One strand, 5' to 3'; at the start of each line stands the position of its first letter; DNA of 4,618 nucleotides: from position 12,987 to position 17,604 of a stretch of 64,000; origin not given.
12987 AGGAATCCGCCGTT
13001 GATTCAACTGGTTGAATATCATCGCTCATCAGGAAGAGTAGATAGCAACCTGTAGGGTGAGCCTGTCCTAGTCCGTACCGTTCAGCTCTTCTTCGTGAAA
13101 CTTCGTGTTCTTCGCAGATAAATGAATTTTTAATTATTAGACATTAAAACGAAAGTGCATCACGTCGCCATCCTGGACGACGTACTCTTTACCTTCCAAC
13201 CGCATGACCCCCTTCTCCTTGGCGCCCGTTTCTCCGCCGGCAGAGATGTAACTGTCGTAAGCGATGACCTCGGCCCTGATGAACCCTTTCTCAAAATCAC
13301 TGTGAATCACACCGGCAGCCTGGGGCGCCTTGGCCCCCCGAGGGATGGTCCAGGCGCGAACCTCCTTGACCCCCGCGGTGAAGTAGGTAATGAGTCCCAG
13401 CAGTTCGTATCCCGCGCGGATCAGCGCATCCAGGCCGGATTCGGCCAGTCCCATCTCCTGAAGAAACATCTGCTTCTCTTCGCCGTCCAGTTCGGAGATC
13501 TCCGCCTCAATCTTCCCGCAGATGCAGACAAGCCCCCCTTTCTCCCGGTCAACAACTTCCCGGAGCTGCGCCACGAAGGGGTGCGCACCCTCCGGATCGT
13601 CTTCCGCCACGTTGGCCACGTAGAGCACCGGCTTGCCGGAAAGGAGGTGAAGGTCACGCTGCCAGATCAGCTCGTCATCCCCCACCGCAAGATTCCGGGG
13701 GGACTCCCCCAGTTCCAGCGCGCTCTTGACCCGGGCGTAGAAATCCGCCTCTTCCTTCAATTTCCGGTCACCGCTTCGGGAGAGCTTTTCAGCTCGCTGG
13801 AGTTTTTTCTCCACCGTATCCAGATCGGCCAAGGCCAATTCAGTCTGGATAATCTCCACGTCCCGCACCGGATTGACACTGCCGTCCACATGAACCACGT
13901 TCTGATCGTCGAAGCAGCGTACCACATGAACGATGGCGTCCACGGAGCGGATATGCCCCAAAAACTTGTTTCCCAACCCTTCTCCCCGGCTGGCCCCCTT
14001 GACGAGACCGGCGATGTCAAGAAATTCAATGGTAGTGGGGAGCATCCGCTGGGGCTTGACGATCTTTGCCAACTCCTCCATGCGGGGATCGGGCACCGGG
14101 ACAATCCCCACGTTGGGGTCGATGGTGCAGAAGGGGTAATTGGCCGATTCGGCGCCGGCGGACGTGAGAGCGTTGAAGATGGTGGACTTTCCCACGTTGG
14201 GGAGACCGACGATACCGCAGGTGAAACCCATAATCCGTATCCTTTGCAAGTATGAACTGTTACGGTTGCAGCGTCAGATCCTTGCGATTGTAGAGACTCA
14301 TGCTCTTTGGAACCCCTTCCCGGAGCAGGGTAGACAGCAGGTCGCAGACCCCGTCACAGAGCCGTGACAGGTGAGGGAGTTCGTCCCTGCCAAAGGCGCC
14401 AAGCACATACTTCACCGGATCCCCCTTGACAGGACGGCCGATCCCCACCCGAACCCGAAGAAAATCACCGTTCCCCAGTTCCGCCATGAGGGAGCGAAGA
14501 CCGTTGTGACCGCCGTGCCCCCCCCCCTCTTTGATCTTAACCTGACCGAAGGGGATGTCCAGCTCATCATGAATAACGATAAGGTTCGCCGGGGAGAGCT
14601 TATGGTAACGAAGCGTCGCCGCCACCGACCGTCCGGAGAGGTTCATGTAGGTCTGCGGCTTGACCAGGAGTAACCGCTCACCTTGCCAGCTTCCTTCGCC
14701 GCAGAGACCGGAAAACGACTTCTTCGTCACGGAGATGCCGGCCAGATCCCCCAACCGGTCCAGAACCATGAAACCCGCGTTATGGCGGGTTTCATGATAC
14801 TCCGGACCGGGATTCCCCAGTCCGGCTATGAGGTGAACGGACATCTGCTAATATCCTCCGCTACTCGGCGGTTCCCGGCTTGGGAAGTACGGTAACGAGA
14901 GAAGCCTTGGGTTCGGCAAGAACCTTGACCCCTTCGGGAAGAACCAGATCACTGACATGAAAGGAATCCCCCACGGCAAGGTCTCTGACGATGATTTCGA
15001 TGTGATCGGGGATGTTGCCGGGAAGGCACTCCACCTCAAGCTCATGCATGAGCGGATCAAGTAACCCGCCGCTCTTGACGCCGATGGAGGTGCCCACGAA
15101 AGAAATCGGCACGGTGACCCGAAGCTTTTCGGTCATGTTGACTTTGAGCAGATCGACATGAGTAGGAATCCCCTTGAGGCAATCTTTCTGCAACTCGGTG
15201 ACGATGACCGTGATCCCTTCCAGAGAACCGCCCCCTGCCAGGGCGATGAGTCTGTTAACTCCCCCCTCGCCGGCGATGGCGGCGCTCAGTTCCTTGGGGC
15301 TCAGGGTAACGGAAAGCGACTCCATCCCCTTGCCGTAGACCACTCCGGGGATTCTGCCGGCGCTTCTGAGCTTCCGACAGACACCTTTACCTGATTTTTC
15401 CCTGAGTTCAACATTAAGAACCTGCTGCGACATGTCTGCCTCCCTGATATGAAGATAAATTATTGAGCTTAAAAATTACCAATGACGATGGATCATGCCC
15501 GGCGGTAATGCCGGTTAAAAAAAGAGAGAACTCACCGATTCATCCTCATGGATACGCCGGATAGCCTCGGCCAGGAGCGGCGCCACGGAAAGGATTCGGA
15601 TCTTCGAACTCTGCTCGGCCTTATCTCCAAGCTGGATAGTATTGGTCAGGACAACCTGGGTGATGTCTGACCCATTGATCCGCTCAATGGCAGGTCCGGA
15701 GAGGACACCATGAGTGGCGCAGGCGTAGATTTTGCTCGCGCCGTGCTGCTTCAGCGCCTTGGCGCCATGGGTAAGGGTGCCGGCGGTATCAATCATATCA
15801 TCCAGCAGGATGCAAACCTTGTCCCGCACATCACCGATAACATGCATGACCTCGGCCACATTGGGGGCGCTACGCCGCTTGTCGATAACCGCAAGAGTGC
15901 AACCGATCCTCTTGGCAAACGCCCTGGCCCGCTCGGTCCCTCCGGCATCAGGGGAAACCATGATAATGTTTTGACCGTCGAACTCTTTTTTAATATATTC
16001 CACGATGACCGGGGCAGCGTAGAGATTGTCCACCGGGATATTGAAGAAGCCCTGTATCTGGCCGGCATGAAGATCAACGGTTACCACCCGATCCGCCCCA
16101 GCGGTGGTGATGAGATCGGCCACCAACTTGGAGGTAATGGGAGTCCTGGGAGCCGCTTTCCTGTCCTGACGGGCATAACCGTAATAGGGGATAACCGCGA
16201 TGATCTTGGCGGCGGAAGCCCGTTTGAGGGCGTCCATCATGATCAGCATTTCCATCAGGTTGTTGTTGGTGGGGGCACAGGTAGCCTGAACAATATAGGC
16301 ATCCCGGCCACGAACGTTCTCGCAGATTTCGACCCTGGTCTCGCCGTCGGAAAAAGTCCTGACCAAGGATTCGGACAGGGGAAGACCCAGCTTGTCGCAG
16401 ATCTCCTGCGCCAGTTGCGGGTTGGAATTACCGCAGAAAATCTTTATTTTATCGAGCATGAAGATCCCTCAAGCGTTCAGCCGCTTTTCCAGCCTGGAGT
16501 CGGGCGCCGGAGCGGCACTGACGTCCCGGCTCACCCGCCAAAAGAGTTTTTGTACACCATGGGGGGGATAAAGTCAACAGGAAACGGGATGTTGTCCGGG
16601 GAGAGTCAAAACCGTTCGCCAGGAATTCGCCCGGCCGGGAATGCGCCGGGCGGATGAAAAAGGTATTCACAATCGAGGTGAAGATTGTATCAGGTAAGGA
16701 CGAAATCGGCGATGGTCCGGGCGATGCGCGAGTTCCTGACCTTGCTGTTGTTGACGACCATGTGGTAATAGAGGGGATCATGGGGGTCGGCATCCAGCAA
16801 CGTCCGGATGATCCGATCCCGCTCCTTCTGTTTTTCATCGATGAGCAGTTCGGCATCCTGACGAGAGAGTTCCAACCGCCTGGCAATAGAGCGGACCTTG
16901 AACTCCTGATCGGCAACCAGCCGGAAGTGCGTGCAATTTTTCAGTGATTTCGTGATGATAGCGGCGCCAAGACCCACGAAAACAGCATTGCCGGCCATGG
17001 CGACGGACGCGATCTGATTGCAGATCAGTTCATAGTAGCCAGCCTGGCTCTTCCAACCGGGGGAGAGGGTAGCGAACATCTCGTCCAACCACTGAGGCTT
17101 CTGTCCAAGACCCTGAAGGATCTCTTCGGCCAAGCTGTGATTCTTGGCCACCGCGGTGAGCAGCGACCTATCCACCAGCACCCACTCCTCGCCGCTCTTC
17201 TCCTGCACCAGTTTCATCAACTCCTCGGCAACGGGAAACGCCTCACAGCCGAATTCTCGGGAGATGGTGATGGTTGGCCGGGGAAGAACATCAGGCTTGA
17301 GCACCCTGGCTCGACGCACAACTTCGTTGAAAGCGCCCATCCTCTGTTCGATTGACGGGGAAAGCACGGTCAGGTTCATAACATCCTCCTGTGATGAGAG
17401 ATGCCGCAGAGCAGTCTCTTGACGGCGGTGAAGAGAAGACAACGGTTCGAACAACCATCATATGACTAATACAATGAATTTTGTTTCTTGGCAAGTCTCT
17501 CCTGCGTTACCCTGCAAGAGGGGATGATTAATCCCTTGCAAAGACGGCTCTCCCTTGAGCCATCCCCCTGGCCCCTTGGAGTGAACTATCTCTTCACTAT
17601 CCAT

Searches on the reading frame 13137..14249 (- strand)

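Call 54: search_protein_families(library=pfam, proteins=[window:13137-14249:-])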
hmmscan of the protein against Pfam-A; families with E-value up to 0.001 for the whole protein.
window:13137-14249:- (370 aa): 3 families
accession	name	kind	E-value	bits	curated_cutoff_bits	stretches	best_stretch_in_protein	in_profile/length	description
PF06071.19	YchF-GTPase_C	-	1.5e-40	137.6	27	1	286-369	1-84/84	Protein of unknown function (DUF933)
PF01926.29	MMR_HSR1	-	1.8e-21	76.8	21.9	1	11-116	2-87/113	50S ribosome-binding GTPase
PF02421.24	FeoB_N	-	9.8e-08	32.1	27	1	10-50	2-42/156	Ferrous iron transport protein B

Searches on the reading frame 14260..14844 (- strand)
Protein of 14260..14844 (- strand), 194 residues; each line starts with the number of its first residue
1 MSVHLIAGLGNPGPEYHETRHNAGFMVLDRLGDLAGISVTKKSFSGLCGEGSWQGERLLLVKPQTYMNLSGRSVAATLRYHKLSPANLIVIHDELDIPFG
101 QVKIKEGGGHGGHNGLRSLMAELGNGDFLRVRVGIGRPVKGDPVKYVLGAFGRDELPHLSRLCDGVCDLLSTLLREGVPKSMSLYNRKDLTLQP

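Call 54: search_protein_families(library=pfam, proteins=[window:14260-14844:-])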
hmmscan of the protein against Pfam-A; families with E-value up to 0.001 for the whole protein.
window:14260-14844:- (194 aa): 1 family
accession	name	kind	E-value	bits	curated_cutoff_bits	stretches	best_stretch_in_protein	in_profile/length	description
PF01195.25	Pept_tRNA_hydro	-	2.1e-65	220.4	27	1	5-186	1-183/183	Peptidyl-tRNA hydrolase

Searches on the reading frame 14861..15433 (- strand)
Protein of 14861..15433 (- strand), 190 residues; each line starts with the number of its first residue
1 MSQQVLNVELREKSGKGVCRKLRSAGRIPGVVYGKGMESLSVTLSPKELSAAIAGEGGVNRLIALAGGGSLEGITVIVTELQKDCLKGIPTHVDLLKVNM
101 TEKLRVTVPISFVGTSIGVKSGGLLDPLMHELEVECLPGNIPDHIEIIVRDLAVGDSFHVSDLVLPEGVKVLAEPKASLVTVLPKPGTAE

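Call 54: search_protein_families(library=pfam, proteins=[window:14861-15433:-])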
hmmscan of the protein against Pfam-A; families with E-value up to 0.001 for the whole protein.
window:14861-15433:- (190 aa): 2 families
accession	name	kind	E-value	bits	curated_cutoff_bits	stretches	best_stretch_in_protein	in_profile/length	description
PF14693.11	Ribosomal_TL5_C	-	2.1e-28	98.9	27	1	103-184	1-82/84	Ribosomal protein TL5, C-terminal domain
PF01386.24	Ribosomal_L25p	-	1.2e-19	71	23.6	1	6-95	1-82/82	Ribosomal L25p family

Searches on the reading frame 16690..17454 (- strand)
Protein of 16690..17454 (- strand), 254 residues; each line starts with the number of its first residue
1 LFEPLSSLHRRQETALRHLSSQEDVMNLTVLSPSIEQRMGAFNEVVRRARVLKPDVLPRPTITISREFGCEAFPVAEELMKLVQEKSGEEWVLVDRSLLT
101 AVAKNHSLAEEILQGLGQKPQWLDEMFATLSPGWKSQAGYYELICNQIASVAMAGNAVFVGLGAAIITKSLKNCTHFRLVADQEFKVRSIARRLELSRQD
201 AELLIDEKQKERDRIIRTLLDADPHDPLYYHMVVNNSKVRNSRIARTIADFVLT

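Call 54: search_protein_families(library=pfam, proteins=[window:16690-17454:-])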
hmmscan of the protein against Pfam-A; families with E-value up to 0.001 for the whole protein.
window:16690-17454:- (254 aa): 1 family
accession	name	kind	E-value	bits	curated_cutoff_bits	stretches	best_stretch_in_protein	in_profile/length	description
PF13189.12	Cytidylate_kin2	-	4.7e-26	92.5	28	1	62-238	2-176/176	Cytidylate kinase-like family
